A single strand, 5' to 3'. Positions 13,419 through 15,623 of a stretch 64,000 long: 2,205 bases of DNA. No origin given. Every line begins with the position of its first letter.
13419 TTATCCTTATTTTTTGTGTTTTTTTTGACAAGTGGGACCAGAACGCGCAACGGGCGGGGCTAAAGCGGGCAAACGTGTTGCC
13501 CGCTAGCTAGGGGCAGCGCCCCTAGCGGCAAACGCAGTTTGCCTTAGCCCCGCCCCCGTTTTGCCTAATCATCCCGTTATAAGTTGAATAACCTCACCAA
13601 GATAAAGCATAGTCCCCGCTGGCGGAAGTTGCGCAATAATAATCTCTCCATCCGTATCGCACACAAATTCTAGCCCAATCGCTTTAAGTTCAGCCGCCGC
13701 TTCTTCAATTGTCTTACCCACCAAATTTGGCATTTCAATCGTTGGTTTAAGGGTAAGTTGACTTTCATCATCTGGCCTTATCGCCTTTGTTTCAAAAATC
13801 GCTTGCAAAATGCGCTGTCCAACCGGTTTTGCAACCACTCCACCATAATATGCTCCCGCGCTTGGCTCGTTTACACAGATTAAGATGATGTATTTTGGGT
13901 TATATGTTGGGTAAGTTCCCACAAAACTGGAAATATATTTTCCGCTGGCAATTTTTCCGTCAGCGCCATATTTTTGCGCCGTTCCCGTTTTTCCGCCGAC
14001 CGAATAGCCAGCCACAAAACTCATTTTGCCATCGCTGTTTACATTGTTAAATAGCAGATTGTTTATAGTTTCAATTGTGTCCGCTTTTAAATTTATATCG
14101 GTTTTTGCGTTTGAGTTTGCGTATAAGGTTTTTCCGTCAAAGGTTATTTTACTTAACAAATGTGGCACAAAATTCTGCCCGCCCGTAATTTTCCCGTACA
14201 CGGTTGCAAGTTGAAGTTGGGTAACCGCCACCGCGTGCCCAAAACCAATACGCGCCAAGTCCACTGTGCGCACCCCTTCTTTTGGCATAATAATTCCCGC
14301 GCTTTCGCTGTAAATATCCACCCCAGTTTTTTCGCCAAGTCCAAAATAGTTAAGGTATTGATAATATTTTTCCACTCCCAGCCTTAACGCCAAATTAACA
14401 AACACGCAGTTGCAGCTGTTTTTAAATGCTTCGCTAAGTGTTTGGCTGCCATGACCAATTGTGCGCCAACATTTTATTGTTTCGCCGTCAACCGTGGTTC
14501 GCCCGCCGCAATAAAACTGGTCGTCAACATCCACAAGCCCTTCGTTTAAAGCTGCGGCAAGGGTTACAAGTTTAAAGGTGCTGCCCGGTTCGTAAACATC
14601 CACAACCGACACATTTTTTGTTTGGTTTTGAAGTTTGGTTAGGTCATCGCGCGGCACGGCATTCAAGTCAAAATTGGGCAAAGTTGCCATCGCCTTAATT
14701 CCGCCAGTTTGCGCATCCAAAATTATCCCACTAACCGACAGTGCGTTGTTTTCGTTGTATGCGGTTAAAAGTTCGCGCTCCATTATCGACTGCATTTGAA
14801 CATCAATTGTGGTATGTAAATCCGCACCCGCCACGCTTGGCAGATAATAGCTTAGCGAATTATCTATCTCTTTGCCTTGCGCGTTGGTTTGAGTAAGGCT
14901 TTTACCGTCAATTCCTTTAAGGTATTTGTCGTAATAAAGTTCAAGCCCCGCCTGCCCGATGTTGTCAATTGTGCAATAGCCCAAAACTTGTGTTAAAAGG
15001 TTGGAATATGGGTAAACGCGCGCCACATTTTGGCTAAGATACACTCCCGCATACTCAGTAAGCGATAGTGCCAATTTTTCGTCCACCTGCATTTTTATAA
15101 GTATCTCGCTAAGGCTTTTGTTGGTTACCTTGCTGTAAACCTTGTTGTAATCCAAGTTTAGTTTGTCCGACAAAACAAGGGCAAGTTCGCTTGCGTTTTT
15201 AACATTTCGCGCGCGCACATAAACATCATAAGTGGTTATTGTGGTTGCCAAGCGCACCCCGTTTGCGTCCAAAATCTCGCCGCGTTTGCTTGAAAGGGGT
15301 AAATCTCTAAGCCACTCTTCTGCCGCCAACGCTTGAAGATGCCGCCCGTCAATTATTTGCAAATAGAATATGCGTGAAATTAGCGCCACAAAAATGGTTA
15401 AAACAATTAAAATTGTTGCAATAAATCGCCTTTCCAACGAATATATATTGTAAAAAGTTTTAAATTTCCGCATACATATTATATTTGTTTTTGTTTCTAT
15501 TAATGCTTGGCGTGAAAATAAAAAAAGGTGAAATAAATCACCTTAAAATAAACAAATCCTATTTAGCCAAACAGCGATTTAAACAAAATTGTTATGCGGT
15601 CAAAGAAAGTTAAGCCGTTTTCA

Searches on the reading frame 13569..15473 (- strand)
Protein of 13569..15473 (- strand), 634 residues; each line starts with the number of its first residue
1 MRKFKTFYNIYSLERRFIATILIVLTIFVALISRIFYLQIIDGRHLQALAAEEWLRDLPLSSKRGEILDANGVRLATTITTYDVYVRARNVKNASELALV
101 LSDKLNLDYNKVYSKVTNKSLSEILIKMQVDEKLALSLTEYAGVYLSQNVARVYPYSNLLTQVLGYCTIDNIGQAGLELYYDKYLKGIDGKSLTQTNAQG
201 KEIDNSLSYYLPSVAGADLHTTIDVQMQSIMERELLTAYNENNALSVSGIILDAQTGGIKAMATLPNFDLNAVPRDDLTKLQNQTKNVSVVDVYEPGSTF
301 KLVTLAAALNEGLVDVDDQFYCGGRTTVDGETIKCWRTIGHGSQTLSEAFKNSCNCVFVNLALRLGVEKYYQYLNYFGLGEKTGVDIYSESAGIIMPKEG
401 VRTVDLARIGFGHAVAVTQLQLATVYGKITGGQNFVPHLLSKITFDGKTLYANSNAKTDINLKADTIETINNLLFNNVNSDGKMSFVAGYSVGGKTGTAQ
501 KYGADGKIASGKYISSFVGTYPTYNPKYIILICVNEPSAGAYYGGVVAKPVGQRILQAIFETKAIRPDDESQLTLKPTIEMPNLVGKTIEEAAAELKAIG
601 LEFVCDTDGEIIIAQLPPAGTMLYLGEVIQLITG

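Call 16: find_related_loci(query=window:13569-15473:-, collection=genome_contigs, flank=6000)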
Query window:13569-15473:- (634 aa) in genome_contigs; peptide patterns used: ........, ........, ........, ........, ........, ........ (x = any residue, [..] = any of these).
91 stretches matched a pattern; 45 encode a relative of the query (tblastn E <= 1e-3); 45 distinct loci.
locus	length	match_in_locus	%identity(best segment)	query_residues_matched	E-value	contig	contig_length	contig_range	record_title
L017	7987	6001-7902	85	1-634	0e+0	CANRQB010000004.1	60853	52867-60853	MAG: uncultured Clostridia bacterium isolate Lapin-017__bin20 genome assembly, contig: Lapin-017__NODE_188_length_60853_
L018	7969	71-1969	75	1-633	0e+0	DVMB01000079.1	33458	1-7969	MAG TPA_asm: Candidatus Onthoplasma faecigallinarum isolate 5992 CHK70__C642954_L33458_ERR2241760, whole genome shotgun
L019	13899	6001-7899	73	1-633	0e+0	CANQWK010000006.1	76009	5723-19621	MAG: uncultured Clostridia bacterium isolate Lapin-014__bin47 genome assembly, contig: Lapin-014__NODE_203_length_76009_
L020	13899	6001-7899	72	1-633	0e+0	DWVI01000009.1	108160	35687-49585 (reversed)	MAG TPA_asm: Candidatus Onthoplasma faecipullorum isolate CHK191-42317 CHK191__C378572_L108160_SAMEA5754835, whole genom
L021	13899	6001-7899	72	1-633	0e+0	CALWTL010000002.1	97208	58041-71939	MAG: uncultured Clostridia bacterium isolate BRZ_CE__bin15 genome assembly, contig: BRZ_CE__NODE_415_length_97208_cov_5.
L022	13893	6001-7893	72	3-633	0e+0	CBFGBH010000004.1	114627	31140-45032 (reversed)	MAG: Candidatus Onthoplasma sp. isolate ena-SAMPLE-TAB-24-07-2025-15:39:17:980-14992 genome assembly, contig: opera_cont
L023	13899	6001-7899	72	1-633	0e+0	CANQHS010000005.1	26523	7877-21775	MAG: uncultured Clostridia bacterium isolate Lapin-027__bin86 genome assembly, contig: Lapin-027__NODE_1518_length_26523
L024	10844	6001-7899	71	1-633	0e+0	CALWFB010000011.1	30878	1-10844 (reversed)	MAG: uncultured Clostridia bacterium isolate BRZ_FV__bin19 genome assembly, contig: BRZ_FV__NODE_1658_length_30878_cov_6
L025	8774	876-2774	73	1-633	0e+0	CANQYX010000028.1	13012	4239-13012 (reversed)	MAG: uncultured Clostridia bacterium isolate Lapin-018__bin38 genome assembly, contig: Lapin-018__NODE_4516_length_13012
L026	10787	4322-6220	71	1-633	0e+0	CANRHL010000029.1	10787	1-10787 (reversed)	MAG: uncultured Clostridia bacterium isolate Lapin-030__bin21 genome assembly, contig: Lapin-030__NODE_8050_length_10787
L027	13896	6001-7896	71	1-632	0e+0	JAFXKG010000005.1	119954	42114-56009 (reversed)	MAG: Clostridia bacterium isolate RGIG6491 Sheep_Rectum.Co__c1325965, whole genome shotgun sequence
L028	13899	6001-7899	71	1-633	0e+0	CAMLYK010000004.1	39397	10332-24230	MAG: uncultured Clostridia bacterium isolate ERR4304452_bin.33_MetaWRAP_v1.1_MAG genome assembly, contig: NODE_1071_leng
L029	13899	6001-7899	72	1-633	0e+0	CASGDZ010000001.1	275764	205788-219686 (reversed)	uncultured Christensenella sp. isolate O16_L3_313313_idba_bin.1 genome assembly, contig: O16_L3_313313_idba_bin.1.fa_sca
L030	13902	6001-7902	72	1-633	0e+0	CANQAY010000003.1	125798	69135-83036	MAG: uncultured Clostridia bacterium isolate Lapin-002__bin66 genome assembly, contig: Lapin-002__NODE_142_length_125798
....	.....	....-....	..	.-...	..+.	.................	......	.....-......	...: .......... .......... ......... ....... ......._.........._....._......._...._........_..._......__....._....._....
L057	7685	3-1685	61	69-629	0e+0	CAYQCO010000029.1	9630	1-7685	MAG TPA_asm: uncultured Lachnospiraceae bacterium isolate SRP225648_co1_146 genome assembly, contig: NODE_18237_length_9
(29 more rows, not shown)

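Call 64: find_homologous_proteins(query=window:13569-15473:-, max_evalue=1e-100)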
Query window:13569-15473:- (634 aa): 5982 proteins with E <= 1e-100 among 8000 candidates; the best 120 are listed.
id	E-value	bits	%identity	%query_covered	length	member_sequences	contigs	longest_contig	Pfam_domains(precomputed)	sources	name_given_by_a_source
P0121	0.0e+0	1223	85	100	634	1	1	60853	PF03717.21,PF03793.25,PF00905.28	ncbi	-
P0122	0.0e+0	1086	76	100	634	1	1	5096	PF03717.21,PF03793.25,PF00905.28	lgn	-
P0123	0.0e+0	1082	74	100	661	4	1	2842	PF03717.21,PF03793.25,PF00905.28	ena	-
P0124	0.0e+0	1076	75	100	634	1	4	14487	PF03717.21,PF03793.25,PF00905.28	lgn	-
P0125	0.0e+0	1074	75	100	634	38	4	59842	PF03717.21,PF03793.25,PF00905.28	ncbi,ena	-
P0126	0.0e+0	1074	75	100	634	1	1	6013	PF03717.21,PF03793.25,PF00905.28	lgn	-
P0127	0.0e+0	1073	74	100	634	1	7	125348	PF03717.21,PF03793.25,PF00905.28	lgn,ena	-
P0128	0.0e+0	1072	74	100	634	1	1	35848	PF03717.21,PF03793.25,PF00905.28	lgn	-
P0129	0.0e+0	1069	74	100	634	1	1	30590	PF03717.21,PF03793.25,PF00905.28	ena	-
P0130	0.0e+0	1068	73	100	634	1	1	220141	PF03717.21,PF03793.25,PF00905.28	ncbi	-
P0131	0.0e+0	1068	74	100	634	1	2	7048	PF03717.21,PF03793.25,PF00905.28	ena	-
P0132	0.0e+0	1068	74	100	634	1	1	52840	PF03717.21,PF03793.25,PF00905.28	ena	-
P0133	0.0e+0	1067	74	100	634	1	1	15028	PF03717.21,PF03793.25,PF00905.28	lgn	-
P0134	0.0e+0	1066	73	100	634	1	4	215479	PF03717.21,PF03793.25,PF00905.28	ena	-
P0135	0.0e+0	1065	74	100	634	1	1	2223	PF03717.21,PF03793.25,PF00905.28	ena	-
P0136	0.0e+0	1063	74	100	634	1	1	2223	PF03717.21,PF03793.25,PF00905.28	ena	-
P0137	0.0e+0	1063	73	100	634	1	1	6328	PF03717.21,PF03793.25,PF00905.28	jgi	-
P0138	0.0e+0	1063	73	100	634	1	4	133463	PF03717.21,PF03793.25,PF00905.28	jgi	-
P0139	0.0e+0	1060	74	100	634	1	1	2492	PF03717.21,PF03793.25,PF00905.28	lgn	-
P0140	0.0e+0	1060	73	100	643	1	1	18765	PF03717.21,PF03793.25,PF00905.28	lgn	-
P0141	0.0e+0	1055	73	100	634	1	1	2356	PF03717.21,PF03793.25,PF00905.28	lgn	-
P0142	0.0e+0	1050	73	100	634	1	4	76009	PF03717.21,PF03793.25,PF00905.28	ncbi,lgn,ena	-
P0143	0.0e+0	1049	72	100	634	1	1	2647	PF03717.21,PF03793.25,PF00905.28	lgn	-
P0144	0.0e+0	1047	72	100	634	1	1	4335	PF03717.21,PF03793.25,PF00905.28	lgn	-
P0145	0.0e+0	1047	73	100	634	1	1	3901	PF03717.21,PF03793.25,PF00905.28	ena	-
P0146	0.0e+0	1046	73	100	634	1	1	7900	PF03717.21,PF03793.25,PF00905.28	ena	-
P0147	0.0e+0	1046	73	100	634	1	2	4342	PF03717.21,PF03793.25,PF00905.28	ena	-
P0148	0.0e+0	1046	73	100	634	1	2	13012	PF03717.21,PF03793.25,PF00905.28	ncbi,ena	-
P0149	0.0e+0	1046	73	100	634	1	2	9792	PF03717.21,PF03793.25,PF00905.28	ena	-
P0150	0.0e+0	1046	73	100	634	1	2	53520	PF03717.21,PF03793.25,PF00905.28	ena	-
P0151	0.0e+0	1046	73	100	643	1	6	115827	PF03717.21,PF03793.25,PF00905.28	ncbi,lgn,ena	-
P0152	0.0e+0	1046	73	100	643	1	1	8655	PF03717.21,PF03793.25,PF00905.28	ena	-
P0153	0.0e+0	1045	73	100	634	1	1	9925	PF03717.21,PF03793.25,PF00905.28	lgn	-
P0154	0.0e+0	1044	73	100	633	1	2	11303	PF03717.21,PF03793.25,PF00905.28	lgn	-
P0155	0.0e+0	1044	73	100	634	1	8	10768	PF03717.21,PF03793.25,PF00905.28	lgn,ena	-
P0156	0.0e+0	1044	73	100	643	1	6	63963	PF03717.21,PF03793.25,PF00905.28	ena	-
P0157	0.0e+0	1044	73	100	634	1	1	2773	PF03717.21,PF03793.25,PF00905.28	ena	-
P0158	0.0e+0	1044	73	100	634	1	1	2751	PF03717.21,PF03793.25,PF00905.28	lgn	-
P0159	0.0e+0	1044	73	100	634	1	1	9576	PF03717.21,PF03793.25,PF00905.28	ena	-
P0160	0.0e+0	1044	71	100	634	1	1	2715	PF03717.21,PF03793.25,PF00905.28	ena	-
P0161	0.0e+0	1044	73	100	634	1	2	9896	PF03717.21,PF03793.25,PF00905.28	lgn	-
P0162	0.0e+0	1044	73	100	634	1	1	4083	PF03717.21,PF03793.25,PF00905.28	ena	-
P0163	0.0e+0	1044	73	100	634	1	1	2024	PF03717.21,PF03793.25,PF00905.28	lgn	-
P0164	0.0e+0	1044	73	100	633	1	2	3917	PF03717.21,PF21922.2,PF03793.25,PF00905.28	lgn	-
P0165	0.0e+0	1044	73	100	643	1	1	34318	PF03717.21,PF03793.25,PF00905.28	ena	-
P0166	0.0e+0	1043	73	100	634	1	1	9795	PF03717.21,PF03793.25,PF00905.28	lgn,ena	-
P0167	0.0e+0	1043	73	100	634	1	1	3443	PF03717.21,PF03793.25,PF00905.28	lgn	-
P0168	0.0e+0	1043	73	100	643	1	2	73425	PF03717.21,PF03793.25,PF00905.28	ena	-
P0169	0.0e+0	1043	73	100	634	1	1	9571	PF03717.21,PF03793.25,PF00905.28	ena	-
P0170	0.0e+0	1043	73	100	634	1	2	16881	PF03717.21,PF03793.25,PF00905.28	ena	-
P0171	0.0e+0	1043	73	100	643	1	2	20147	PF03717.21,PF03793.25,PF00905.28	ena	-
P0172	0.0e+0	1043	73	100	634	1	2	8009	PF03717.21,PF03793.25,PF00905.28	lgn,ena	-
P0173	0.0e+0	1043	73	100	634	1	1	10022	PF03717.21,PF03793.25,PF00905.28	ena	-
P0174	0.0e+0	1043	73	100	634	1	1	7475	PF03717.21,PF03793.25,PF00905.28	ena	-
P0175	0.0e+0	1043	73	100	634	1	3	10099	PF03717.21,PF03793.25,PF00905.28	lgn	-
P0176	0.0e+0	1043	73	100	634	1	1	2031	PF03717.21,PF03793.25,PF00905.28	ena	-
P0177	0.0e+0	1043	73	100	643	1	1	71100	PF03717.21,PF03793.25,PF00905.28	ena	-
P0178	0.0e+0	1042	73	100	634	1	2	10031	PF03717.21,PF03793.25,PF00905.28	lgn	-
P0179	0.0e+0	1042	73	100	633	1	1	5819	PF03717.21,PF03793.25,PF00905.28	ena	-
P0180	0.0e+0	1042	73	100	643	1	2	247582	PF03717.21,PF03793.25,PF00905.28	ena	-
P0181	0.0e+0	1042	73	100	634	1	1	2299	PF03717.21,PF03793.25,PF00905.28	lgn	-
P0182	0.0e+0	1042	73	100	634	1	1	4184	PF03717.21,PF03793.25,PF00905.28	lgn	-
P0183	0.0e+0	1042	73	100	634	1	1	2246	PF03717.21,PF03793.25,PF00905.28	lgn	-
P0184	0.0e+0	1042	73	100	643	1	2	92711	PF03717.21,PF03793.25,PF00905.28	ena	-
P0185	0.0e+0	1042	73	100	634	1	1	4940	PF03717.21,PF03793.25,PF00905.28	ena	-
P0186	0.0e+0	1042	73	100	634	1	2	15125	PF03717.21,PF03793.25,PF00905.28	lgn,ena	-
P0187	0.0e+0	1042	73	100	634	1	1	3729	PF03717.21,PF03793.25,PF00905.28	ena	-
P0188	0.0e+0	1042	73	100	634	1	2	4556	PF03717.21,PF03793.25,PF00905.28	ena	-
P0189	0.0e+0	1042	73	100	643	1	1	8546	PF03717.21,PF03793.25,PF00905.28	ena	-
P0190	0.0e+0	1042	73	100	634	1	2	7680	PF03717.21,PF03793.25,PF00905.28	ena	-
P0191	0.0e+0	1042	73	100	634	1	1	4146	PF03717.21,PF03793.25,PF00905.28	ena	-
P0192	0.0e+0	1042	73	100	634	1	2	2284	PF03717.21,PF03793.25,PF00905.28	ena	-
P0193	0.0e+0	1042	73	100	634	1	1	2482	PF03717.21,PF03793.25,PF00905.28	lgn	-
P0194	0.0e+0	1042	73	100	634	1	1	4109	PF03717.21,PF03793.25,PF00905.28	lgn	-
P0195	0.0e+0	1042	73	100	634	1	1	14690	PF03717.21,PF03793.25,PF00905.28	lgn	-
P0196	0.0e+0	1042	73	100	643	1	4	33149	PF03717.21,PF03793.25,PF00905.28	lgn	-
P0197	0.0e+0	1041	73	100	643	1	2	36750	PF03717.21,PF03793.25,PF00905.28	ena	-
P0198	0.0e+0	1041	73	100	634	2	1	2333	PF03717.21,PF03793.25,PF00905.28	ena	-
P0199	0.0e+0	1041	73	100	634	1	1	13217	PF03717.21,PF03793.25,PF00905.28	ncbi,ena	-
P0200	0.0e+0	1041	72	100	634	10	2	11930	PF03717.21,PF03793.25,PF00905.28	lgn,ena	-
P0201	0.0e+0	1041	73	100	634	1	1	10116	PF03717.21,PF03793.25,PF00905.28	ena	-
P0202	0.0e+0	1041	73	100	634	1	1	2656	PF03717.21,PF03793.25,PF00905.28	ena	-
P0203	0.0e+0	1041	73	100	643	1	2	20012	PF03717.21,PF03793.25,PF00905.28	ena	-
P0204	0.0e+0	1041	73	100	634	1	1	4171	PF03717.21,PF03793.25,PF00905.28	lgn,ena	-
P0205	0.0e+0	1041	72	100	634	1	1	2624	PF03717.21,PF03793.25,PF00905.28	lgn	-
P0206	0.0e+0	1041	73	100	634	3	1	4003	PF03717.21,PF03793.25,PF00905.28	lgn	-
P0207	0.0e+0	1041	73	100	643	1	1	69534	PF03717.21,PF03793.25,PF00905.28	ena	-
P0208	0.0e+0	1041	72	100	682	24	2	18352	PF03717.21,PF03793.25,PF00905.28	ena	-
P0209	0.0e+0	1041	73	100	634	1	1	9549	PF03717.21,PF03793.25,PF00905.28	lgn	-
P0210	0.0e+0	1041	73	100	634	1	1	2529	PF03717.21,PF03793.25,PF00905.28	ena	-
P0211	0.0e+0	1041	73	100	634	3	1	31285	PF03717.21,PF03793.25,PF00905.28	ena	-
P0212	0.0e+0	1041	73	100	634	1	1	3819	PF03717.21,PF03793.25,PF00905.28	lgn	-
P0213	0.0e+0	1040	73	100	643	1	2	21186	PF03717.21,PF03793.25,PF00905.28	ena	-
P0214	0.0e+0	1040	72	100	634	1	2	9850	PF03717.21,PF03793.25,PF00905.28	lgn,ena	-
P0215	0.0e+0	1040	72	100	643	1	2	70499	PF03717.21,PF03793.25,PF00905.28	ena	-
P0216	0.0e+0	1040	72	100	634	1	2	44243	PF03717.21,PF03793.25,PF00905.28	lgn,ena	-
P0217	0.0e+0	1040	73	100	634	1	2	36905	PF03717.21,PF03793.25,PF00905.28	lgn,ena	-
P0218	0.0e+0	1040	72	100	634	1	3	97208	PF03717.21,PF03793.25,PF00905.28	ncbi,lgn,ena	-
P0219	0.0e+0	1040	73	100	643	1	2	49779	PF03717.21,PF03793.25,PF00905.28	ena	-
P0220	0.0e+0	1039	72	100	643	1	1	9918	PF03717.21,PF03793.25,PF00905.28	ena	-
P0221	0.0e+0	1039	73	100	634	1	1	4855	PF03717.21,PF03793.25,PF00905.28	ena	-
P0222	0.0e+0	1039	72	100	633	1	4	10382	PF03717.21,PF03793.25,PF00905.28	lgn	-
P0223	0.0e+0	1039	73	100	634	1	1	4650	PF03717.21,PF03793.25,PF00905.28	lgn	-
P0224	0.0e+0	1039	73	100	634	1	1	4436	PF03717.21,PF03793.25,PF00905.28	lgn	-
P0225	0.0e+0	1039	73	100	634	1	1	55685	PF03717.21,PF03793.25,PF00905.28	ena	-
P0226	0.0e+0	1039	73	100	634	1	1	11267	PF03717.21,PF03793.25,PF00905.28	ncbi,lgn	-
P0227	0.0e+0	1039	72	100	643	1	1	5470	PF03717.21,PF03793.25,PF00905.28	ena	-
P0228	0.0e+0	1038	72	100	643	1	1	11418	PF03717.21,PF03793.25,PF00905.28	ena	-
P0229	0.0e+0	1038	72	100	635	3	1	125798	PF03717.21,PF03793.25,PF00905.28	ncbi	-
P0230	0.0e+0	1037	72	100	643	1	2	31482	PF03717.21,PF03793.25,PF00905.28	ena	-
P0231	0.0e+0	1036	72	100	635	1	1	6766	PF03717.21,PF03793.25,PF00905.28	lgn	-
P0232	0.0e+0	1036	72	100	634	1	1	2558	PF03717.21,PF03793.25,PF00905.28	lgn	-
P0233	0.0e+0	1035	71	100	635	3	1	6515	PF03717.21,PF03793.25,PF00905.28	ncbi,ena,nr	ncbi:MAG: PASTA domain-containing protein [Clostridia bacterium]|nr:PASTA domain-containing protein 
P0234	0.0e+0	1034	72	100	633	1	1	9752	PF03717.21,PF03793.25,PF00905.28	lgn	-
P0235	0.0e+0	1033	72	100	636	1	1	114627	PF03717.21,PF03793.25,PF00905.28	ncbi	-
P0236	0.0e+0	1032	75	96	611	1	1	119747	PF03717.21,PF03793.25,PF00905.28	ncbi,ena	-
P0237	0.0e+0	1032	71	100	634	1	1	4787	PF03717.21,PF03793.25,PF00905.28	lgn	-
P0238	0.0e+0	1032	70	100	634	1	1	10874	PF03717.21,PF03793.25,PF00905.28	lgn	-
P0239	0.0e+0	1031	71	100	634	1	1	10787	PF03717.21,PF03793.25,PF00905.28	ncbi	-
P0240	0.0e+0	1029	71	100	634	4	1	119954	PF03717.21,PF03793.25,PF00905.28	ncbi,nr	ncbi:MAG: PASTA domain-containing protein [Clostridia bacterium]|nr:PASTA domain-containing protein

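Call 65: find_encoding_contigs(protein=P0123, flank=1500, max_places=3)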
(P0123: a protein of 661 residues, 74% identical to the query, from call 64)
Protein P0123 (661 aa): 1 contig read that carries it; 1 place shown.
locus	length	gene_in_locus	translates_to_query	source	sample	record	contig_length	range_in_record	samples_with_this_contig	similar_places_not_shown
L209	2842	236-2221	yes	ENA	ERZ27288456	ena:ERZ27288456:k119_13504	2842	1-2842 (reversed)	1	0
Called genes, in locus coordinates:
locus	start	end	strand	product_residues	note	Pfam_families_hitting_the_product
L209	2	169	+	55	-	?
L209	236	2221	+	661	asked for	PF03717:PBP_dimer, PF00905:Transpeptidase, PF03793:PASTA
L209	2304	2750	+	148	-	-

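Call 66: find_encoding_contigs(protein=P0208, flank=1500, max_places=3)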
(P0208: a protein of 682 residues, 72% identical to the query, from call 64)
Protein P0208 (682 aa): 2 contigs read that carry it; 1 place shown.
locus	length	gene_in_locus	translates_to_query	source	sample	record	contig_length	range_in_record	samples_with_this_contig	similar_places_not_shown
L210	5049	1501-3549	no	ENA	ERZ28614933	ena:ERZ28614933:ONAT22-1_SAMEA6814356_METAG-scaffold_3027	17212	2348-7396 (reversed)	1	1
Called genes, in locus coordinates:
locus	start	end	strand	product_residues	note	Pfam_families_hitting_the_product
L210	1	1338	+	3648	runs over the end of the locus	-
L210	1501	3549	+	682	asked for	PF03717:PBP_dimer, PF00905:Transpeptidase, PF03793:PASTA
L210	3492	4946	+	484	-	PF01225:Mur_ligase (faint), PF08245:Mur_ligase_M, PF02875:Mur_ligase_C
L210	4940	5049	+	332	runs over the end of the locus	PF00953:Glycos_transf_4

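Call 67: find_encoding_contigs(protein=P0122, flank=1500, max_places=3)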
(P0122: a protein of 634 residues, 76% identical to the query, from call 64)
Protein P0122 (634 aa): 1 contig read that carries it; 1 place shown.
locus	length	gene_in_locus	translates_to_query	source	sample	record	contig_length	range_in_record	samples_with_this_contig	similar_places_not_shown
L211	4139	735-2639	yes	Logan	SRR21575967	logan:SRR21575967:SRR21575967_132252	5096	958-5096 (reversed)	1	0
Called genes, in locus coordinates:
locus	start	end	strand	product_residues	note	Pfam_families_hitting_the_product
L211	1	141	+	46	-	?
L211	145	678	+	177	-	-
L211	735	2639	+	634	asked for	PF03717:PBP_dimer, PF00905:Transpeptidase, PF03793:PASTA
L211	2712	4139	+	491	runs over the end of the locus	PF08245:Mur_ligase_M, PF02875:Mur_ligase_C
